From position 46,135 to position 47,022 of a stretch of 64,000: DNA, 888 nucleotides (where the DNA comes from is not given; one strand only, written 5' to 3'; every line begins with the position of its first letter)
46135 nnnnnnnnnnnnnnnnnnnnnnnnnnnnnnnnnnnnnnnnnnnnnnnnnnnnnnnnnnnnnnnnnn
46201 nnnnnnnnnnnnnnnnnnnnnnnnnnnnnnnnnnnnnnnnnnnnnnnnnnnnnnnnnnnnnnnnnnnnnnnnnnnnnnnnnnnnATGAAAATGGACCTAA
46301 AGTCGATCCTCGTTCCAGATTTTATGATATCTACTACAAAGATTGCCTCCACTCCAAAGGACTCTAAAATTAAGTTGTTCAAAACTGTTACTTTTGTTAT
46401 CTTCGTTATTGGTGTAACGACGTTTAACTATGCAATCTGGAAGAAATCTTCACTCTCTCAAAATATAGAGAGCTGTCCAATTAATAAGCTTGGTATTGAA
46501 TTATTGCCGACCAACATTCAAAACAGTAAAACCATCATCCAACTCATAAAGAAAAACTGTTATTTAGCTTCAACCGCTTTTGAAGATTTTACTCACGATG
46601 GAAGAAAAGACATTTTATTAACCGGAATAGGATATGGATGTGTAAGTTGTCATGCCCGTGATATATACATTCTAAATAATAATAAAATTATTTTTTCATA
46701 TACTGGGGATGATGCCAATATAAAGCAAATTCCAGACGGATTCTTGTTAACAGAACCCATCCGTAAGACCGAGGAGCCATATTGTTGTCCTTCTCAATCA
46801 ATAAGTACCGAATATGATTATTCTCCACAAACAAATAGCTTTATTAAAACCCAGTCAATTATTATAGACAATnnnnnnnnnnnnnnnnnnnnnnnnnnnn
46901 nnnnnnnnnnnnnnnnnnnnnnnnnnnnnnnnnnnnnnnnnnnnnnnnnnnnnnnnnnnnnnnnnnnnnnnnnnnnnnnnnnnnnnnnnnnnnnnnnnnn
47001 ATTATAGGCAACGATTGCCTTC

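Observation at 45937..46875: Opposite-strand two-gene membrane-protein island (moron) between terS and the giant protein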

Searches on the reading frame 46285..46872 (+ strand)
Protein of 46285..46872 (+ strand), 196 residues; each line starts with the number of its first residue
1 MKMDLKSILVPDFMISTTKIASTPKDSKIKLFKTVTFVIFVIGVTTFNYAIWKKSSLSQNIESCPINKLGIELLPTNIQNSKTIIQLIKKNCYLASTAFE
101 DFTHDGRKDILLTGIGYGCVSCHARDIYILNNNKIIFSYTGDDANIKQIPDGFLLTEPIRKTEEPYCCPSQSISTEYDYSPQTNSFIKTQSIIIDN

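Call 7: search_protein_families(library=pfam, proteins=[window:46285-46872:+], max_evalue=0.1)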
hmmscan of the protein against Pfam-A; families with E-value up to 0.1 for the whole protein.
window:46285-46872:+ (196 aa): 1 family
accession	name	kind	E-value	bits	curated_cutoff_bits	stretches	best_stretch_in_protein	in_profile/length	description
PF00626.27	Gelsolin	-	0.03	14.6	21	0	125-163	18-56/76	Gelsolin repeat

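Call 8: search_protein_families(library=phrogs, proteins=[window:46285-46872:+], max_evalue=0.1)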
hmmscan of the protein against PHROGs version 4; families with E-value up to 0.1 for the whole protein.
window:46285-46872:+ (196 aa): 0 families

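Call 9: find_homologous_proteins(query=window:46285-46872:+, max_evalue=0.01)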
Query window:46285-46872:+ (196 aa): 1 proteins with E <= 0.01 among 60 candidates.
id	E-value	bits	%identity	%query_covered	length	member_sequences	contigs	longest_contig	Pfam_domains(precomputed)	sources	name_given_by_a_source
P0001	8.2e-117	405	100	93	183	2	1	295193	-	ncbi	-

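Call 11: find_encoding_contigs(protein=P0001, flank=10000, max_places=3)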
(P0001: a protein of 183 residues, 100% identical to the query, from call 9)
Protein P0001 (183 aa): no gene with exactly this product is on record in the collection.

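Call 12: list_cluster_members(proteins=[P0001, P0002])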
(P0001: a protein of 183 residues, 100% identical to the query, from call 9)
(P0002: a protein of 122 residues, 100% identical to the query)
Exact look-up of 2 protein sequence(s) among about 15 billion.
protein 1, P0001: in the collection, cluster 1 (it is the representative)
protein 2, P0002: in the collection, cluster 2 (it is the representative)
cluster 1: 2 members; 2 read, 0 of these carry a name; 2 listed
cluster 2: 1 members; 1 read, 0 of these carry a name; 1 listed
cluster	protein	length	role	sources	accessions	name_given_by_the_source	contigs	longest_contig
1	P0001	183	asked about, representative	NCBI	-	-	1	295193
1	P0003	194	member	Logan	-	-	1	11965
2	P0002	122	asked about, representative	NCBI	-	-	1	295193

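Call 14: find_encoding_contigs(protein=P0003, flank=10000, max_places=3)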
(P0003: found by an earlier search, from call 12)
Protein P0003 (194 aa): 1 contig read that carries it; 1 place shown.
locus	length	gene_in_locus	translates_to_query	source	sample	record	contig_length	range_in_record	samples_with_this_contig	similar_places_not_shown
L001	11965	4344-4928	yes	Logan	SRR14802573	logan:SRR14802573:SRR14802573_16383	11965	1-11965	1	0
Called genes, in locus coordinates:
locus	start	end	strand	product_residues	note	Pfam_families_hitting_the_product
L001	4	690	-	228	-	-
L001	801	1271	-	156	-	-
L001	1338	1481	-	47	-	-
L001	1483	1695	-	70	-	-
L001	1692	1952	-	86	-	-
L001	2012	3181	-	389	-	PF04466:Terminase_3, PF17288:Terminase_3C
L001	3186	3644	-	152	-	PF16677:GP3_package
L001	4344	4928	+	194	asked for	-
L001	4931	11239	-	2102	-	PF01464:SLT, PF18896:SLT_3 (weak)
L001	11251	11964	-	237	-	?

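Call 27: search_protein_representatives(protein=window:46324-46872:+)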
Query: 183 residues. Proteins with E-value up to 0.001 (for the whole library): 305; up to 1e-10: 68; up to 1e-30: 1. The best 150 are listed.
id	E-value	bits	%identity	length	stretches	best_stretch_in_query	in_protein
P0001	1.6e-117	405.6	100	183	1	1-183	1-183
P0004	1.0e-28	116.5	42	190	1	46-169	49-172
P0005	4.4e-28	114.4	40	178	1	41-169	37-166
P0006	9.2e-22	93.8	43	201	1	48-170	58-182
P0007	2.6e-21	92.3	44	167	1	64-176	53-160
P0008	5.0e-21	91.4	38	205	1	58-174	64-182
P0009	6.9e-21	91.0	40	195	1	47-171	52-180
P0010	3.9e-20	88.5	34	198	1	50-168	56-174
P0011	4.8e-20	88.2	47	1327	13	78-102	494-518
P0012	1.8e-19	86.4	40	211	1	48-172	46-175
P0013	1.3e-18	83.6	35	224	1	19-171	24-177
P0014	6.9e-17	77.9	38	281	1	59-180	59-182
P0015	1.5e-16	76.9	35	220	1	49-169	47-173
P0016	1.8e-16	76.5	31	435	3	68-173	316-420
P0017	5.3e-16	75.1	49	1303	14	82-104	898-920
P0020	2.2e-15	73.0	35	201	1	51-165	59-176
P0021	7.4e-15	71.3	38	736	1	76-176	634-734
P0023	1.8e-14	70.1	36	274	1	64-165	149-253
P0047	3.5e-12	62.6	40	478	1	81-175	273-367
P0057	2.2e-11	60.0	46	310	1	80-158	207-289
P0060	3.1e-11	59.5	29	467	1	48-174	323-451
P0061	3.9e-11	59.2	34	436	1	51-164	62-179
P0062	4.3e-11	59.1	35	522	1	64-175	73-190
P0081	5.0e-10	55.6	43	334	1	86-164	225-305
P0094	5.2e-09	52.3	34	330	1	56-165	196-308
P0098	7.4e-09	51.8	38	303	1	62-147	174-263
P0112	2.1e-08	50.3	31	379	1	87-175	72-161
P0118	2.5e-08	50.0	42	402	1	63-141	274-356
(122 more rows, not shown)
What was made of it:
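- ORF B has 305 relatives at E<=1e-3 and 68 at E<=1e-10 in an exhaustive HMMER search (call 27).
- Tried and rejected: That false 'orphan' result was overturned for ORF B by the exhaustive HMMER search (call 27).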

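Call 30: find_homologous_proteins(query=A1, max_evalue=0.001)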
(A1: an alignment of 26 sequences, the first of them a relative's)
Query A1 (26 sequences) (183 aa, profile of the alignment): 6 proteins with E <= 0.001 among 4282 candidates.
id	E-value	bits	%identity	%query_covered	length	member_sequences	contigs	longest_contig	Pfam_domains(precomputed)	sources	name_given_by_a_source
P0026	2.3e-52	195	34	61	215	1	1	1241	-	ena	-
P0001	3.8e-50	188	100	100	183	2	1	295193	-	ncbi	-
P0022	1.3e-43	167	29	72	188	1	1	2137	-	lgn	-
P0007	1.5e-40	157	43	61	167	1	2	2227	-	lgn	-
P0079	1.8e-22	98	37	43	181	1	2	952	-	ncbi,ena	-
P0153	6.8e-17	80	37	38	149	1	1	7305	-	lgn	-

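Call 31: search_protein_families(library=pfam, alignment_id=A1, max_evalue=0.1)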
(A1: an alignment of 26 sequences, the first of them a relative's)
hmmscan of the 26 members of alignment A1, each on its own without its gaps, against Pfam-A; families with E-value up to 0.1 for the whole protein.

A. member 1, P0001 (183 aa): 1 family
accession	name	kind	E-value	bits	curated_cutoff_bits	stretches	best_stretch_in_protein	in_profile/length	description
PF00626.27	Gelsolin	-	0.025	14.9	21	0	112-150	18-56/76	Gelsolin repeat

B. families by the number of members that match (of 26 scanned): 10 families
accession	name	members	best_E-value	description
PF01839.29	FG-GAP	6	0.00023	FG-GAP repeat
PF13517.12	FG-GAP_3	3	0.0011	FG-GAP-like repeat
PF24073.1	DUF7365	1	0.0011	Coiled-coil region of unknown function (DUF7365)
PF08139.17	LPAM_1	1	0.0061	Prokaryotic membrane lipoprotein lipid attachment site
PF00626.27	Gelsolin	1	0.025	Gelsolin repeat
PF16781.10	DUF5068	1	0.026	Domain of unknown function (DUF5068)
PF20517.3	TMEM127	1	0.029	Transmembrane protein 127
PF02988.21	PLA2_inh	1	0.046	Phospholipase A2 inhibitor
PF00331.26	Glyco_hydro_10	1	0.062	Glycosyl hydrolase family 10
PF23456.1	CSDE1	1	0.063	Cold shock domain-containing protein E1 CSD domain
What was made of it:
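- Closest known: FG-GAP / VCBS repeat proteins. Different: Only 6 of 26 relatives give weak FG-GAP hits (call 31).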

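Call 32: find_encoding_contigs(protein=P0153, flank=10000, max_places=4)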
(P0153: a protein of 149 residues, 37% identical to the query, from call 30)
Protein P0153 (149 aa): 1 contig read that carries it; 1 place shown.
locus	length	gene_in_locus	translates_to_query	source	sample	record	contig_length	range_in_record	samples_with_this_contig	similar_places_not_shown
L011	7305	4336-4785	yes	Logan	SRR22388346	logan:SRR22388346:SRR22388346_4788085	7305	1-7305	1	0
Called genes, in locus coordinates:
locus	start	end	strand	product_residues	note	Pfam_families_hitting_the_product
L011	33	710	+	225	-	PF00535:Glycos_transf_2, PF10111:Glyco_tranf_2_2, PF13641:Glyco_tranf_2_3 (weak)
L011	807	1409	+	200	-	PF18933:PsbP_2 (faint)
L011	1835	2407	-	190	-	PF04307:YdjM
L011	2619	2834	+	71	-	-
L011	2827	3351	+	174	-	-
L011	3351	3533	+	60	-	PF03592:Terminase_2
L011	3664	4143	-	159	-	PF02586:SRAP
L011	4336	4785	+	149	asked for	-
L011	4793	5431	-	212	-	-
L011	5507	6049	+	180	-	-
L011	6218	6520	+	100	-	-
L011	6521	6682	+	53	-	-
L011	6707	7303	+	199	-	?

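Call 33: find_encoding_contigs(protein=P0007, flank=10000, max_places=4)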
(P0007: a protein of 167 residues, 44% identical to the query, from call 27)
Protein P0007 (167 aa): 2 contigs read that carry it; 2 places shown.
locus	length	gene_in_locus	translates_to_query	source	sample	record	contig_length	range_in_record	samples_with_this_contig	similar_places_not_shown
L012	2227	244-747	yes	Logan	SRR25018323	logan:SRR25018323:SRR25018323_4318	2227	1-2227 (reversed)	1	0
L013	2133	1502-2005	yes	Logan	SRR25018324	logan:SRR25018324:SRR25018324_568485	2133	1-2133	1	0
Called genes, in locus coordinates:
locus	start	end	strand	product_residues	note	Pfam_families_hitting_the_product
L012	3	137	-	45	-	?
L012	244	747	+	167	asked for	-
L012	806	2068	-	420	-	PF00089:Trypsin (weak), PF13365:Trypsin_2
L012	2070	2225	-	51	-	?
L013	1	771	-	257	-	?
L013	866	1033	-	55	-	-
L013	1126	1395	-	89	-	-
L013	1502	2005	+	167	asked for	-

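Call 34: find_encoding_contigs(protein=P0004, flank=10000, max_places=4)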
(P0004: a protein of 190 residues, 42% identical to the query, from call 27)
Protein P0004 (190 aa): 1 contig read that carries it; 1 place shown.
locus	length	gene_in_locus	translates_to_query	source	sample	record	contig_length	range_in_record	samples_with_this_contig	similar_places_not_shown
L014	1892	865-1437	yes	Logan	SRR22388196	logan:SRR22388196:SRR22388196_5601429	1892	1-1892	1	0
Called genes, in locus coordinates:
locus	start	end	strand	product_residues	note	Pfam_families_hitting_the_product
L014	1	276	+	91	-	?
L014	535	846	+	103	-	-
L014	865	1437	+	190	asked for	-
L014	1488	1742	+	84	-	-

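Call 38: find_related_loci(query=A2, collection=viral_contigs, flank=6000)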
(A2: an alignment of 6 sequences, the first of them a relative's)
Query A2 (183 aa) in viral_contigs; peptide patterns used: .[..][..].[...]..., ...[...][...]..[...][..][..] (x = any residue, [..] = any of these).
51 stretches matched a pattern, but none encodes a relative of the query by tblastn (E <= 1e-3).

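Call 39: find_related_loci(query=A2, collection=genome_contigs, flank=8000)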
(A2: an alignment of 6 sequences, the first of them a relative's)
Query A2 (183 aa) in genome_contigs; peptide patterns used: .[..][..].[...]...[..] (x = any residue, [..] = any of these).
58 stretches matched a pattern, but none encodes a relative of the query by tblastn (E <= 1e-3).

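Call 40: find_related_loci(query=A2, collection=metagenome_contigs, flank=8000)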
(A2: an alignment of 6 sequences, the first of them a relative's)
Query A2 (183 aa) in metagenome_contigs; peptide patterns used: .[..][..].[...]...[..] (x = any residue, [..] = any of these).
129 stretches matched a pattern, but none encodes a relative of the query by tblastn (E <= 1e-3).

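Call 41: list_cluster_members(proteins=[P0005, P0006, P0008, P0009, P0010, P0012, P0013, P0014, P0015, P0020])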
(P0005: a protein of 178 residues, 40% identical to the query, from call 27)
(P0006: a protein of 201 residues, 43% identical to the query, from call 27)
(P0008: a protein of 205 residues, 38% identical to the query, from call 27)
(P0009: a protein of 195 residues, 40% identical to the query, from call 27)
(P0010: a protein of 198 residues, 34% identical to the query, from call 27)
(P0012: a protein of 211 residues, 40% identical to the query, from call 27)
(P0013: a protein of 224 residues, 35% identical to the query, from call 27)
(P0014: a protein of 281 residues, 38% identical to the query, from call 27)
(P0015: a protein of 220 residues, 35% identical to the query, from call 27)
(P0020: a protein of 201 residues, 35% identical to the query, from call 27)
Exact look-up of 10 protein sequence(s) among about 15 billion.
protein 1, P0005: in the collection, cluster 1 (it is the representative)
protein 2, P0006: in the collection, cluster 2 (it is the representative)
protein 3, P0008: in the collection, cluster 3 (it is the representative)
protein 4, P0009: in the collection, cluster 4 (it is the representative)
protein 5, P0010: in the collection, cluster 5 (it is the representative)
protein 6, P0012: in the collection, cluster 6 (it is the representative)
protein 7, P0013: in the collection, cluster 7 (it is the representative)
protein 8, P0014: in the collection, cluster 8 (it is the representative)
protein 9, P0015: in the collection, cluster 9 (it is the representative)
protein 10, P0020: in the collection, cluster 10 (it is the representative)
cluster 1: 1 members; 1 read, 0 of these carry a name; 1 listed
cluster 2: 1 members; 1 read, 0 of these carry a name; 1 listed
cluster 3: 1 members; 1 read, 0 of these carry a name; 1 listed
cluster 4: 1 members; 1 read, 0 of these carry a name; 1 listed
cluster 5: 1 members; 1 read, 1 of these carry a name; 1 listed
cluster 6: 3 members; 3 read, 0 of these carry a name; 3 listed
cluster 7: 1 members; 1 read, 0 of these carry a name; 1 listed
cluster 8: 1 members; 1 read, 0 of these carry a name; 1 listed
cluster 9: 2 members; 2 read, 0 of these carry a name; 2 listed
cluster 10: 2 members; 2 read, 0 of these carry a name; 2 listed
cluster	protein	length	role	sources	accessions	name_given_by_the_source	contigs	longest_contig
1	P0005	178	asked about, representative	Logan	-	-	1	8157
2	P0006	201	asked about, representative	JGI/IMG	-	-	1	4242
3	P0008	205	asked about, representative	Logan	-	-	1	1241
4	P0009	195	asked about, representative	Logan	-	-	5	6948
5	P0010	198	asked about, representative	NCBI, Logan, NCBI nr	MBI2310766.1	hypothetical protein HYU90_03040 [Candidatus Collierbacteria bacterium] | hypothetical protein [Candidatus Collierbacteria bacterium]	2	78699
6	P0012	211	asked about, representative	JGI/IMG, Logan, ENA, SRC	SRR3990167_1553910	-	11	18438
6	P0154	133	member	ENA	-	-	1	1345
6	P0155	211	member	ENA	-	-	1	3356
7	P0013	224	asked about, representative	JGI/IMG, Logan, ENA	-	-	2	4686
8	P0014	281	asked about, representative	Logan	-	-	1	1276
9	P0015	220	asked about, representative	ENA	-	-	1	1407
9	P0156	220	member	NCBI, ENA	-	-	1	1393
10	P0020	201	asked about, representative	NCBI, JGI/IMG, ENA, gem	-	-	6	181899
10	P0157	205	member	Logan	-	-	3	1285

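Call 42: find_encoding_contigs(protein=P0010, flank=8000, max_places=2)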
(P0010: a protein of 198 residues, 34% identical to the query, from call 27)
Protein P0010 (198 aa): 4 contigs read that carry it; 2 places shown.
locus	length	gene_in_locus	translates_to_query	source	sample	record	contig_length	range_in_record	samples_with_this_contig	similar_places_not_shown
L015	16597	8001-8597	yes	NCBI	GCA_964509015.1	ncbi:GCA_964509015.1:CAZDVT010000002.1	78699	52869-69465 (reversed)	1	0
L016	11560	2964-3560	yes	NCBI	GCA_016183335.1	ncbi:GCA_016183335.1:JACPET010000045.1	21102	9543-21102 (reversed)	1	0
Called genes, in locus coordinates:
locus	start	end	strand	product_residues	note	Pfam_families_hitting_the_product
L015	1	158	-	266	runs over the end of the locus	PF04055:Radical_SAM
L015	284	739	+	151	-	PF22811:Zn_ribbon_NrdR, PF03477:ATP-cone (weak)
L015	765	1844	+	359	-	PF09903:DUF2130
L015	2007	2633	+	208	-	PF12705:PDDEXK_1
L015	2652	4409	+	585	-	PF13230:GATase_4 (weak), PF13522:GATase_6, PF13537:GATase_7, PF01380:SIS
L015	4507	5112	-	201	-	PF23457:LysM2_NFP (faint), PF01476:LysM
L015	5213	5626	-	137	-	PF00293:NUDIX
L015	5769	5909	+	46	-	-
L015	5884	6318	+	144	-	PF06695:Sm_multidrug_ex (weak), PF09335:VTT_dom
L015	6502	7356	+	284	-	PF18928:DUF5677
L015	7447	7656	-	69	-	PF13560:HTH_31, PF12844:HTH_19, PF13443:HTH_26, PF01381:HTH_3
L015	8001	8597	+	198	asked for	-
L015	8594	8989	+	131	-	-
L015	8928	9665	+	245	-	-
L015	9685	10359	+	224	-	-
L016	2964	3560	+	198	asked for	-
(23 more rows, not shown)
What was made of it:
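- In some homologous elements the ORF B gene is the first gene of the main operon rather than an isolated moron (call 42).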

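Call 43: find_encoding_contigs(protein=P0020, flank=8000, max_places=2)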
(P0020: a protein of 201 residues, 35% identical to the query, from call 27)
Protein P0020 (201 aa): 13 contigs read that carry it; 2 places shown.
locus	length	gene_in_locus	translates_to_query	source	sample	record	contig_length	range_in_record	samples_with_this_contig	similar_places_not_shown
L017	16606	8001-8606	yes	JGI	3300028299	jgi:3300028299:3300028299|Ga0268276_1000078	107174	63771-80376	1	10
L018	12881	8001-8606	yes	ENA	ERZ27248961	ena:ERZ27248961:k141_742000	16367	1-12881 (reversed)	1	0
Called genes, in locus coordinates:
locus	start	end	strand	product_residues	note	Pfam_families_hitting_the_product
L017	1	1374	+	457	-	-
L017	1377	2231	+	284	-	PF02086:MethyltransfD12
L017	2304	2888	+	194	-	-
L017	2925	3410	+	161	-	-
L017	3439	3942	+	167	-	-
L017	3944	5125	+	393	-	PF01420:Methylase_S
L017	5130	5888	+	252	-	PF05066:HARE-HTH, PF11645:PDDEXK_5 (weak)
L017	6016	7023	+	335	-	-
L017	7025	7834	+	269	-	-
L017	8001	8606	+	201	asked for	-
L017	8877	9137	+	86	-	-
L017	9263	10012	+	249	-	-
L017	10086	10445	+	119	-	-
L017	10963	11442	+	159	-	-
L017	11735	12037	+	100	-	PF01022:HTH_5 (weak), PF01047:MarR (weak)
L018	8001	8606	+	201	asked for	-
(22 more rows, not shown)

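Call 44: find_encoding_contigs(protein=P0012, flank=8000, max_places=2)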
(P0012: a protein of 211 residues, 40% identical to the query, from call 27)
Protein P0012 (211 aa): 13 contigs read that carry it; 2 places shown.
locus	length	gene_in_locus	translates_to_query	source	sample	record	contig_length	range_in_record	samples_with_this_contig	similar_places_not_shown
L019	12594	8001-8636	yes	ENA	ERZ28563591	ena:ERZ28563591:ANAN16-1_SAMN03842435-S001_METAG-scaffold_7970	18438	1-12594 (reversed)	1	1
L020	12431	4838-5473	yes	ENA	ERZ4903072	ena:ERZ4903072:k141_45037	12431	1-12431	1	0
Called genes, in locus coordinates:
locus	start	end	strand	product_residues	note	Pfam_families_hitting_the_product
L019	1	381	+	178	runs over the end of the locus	PF18915:DUF5667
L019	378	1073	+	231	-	PF01996:F420_ligase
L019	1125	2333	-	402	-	PF04932:Wzy_C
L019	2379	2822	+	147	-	PF01668:SmpB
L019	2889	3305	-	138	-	-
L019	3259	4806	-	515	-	PF00239:Resolvase, PF07508:Recombinase, PF13408:Zn_ribbon_recom (weak)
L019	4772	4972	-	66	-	-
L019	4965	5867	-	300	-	-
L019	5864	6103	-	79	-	PF18903:DUF5659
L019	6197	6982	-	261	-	-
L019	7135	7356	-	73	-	PF13560:HTH_31, PF12844:HTH_19 (weak), PF01381:HTH_3, PF13443:HTH_26 (weak)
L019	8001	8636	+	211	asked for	-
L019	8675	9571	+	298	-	PF18928:DUF5677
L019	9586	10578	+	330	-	PF00565:SNase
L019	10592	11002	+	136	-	-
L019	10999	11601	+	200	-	-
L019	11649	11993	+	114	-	-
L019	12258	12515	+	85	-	-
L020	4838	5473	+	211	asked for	-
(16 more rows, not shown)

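Call 52: find_encoding_contigs(protein=P0005, flank=8000, max_places=2)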
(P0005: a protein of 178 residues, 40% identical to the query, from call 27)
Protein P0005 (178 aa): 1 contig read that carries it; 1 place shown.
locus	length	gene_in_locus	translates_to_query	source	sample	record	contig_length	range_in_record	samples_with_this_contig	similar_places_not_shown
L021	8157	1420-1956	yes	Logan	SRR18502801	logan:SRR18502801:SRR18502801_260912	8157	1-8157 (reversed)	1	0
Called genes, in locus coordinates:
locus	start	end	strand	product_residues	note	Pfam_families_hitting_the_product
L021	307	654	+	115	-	-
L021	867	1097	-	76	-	PF24250:HVO_2718 (weak), PF13560:HTH_31, PF12844:HTH_19 (weak), PF01381:HTH_3, PF13413:HTH_25 (weak), PF13443:HTH_26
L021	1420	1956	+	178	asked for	-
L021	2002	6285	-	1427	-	PF00376:MerR, PF12728:HTH_17, PF13411:MerR_1 (weak), PF05729:NACHT (faint)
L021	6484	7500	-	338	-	-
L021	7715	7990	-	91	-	-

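Call 53: find_encoding_contigs(protein=P0009, flank=8000, max_places=3)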
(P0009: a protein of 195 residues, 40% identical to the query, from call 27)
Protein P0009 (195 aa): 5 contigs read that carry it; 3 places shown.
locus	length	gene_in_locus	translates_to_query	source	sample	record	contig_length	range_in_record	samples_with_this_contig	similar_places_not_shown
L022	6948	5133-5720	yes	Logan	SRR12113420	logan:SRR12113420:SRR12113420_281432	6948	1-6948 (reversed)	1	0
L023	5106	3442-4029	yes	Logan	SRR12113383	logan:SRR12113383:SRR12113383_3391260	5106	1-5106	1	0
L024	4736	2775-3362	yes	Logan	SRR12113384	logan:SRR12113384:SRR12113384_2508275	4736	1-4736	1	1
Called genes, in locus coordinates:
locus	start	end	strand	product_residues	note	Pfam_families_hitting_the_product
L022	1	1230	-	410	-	?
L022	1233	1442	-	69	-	-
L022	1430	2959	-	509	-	-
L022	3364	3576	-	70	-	PF13560:HTH_31, PF12844:HTH_19, PF13443:HTH_26 (weak), PF01381:HTH_3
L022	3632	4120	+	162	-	-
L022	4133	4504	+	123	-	-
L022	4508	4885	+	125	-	-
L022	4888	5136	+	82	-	-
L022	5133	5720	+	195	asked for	-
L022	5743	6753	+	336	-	-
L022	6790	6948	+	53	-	?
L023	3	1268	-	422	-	?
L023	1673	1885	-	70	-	PF13560:HTH_31, PF12844:HTH_19, PF13443:HTH_26 (weak), PF01381:HTH_3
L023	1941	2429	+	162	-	-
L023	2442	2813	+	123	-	-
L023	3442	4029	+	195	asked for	-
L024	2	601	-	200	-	?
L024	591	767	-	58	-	-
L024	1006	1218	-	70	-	PF13560:HTH_31, PF12844:HTH_19, PF13443:HTH_26 (weak), PF01381:HTH_3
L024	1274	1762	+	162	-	-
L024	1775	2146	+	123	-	-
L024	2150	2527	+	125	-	-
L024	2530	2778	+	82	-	-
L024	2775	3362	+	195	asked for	-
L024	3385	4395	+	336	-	-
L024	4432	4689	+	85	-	-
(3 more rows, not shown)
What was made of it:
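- The recurrent position beside XRE regulators in integrative elements, and in a defence-like island (calls 42-44, 52, 53), points more to element-related immunity.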
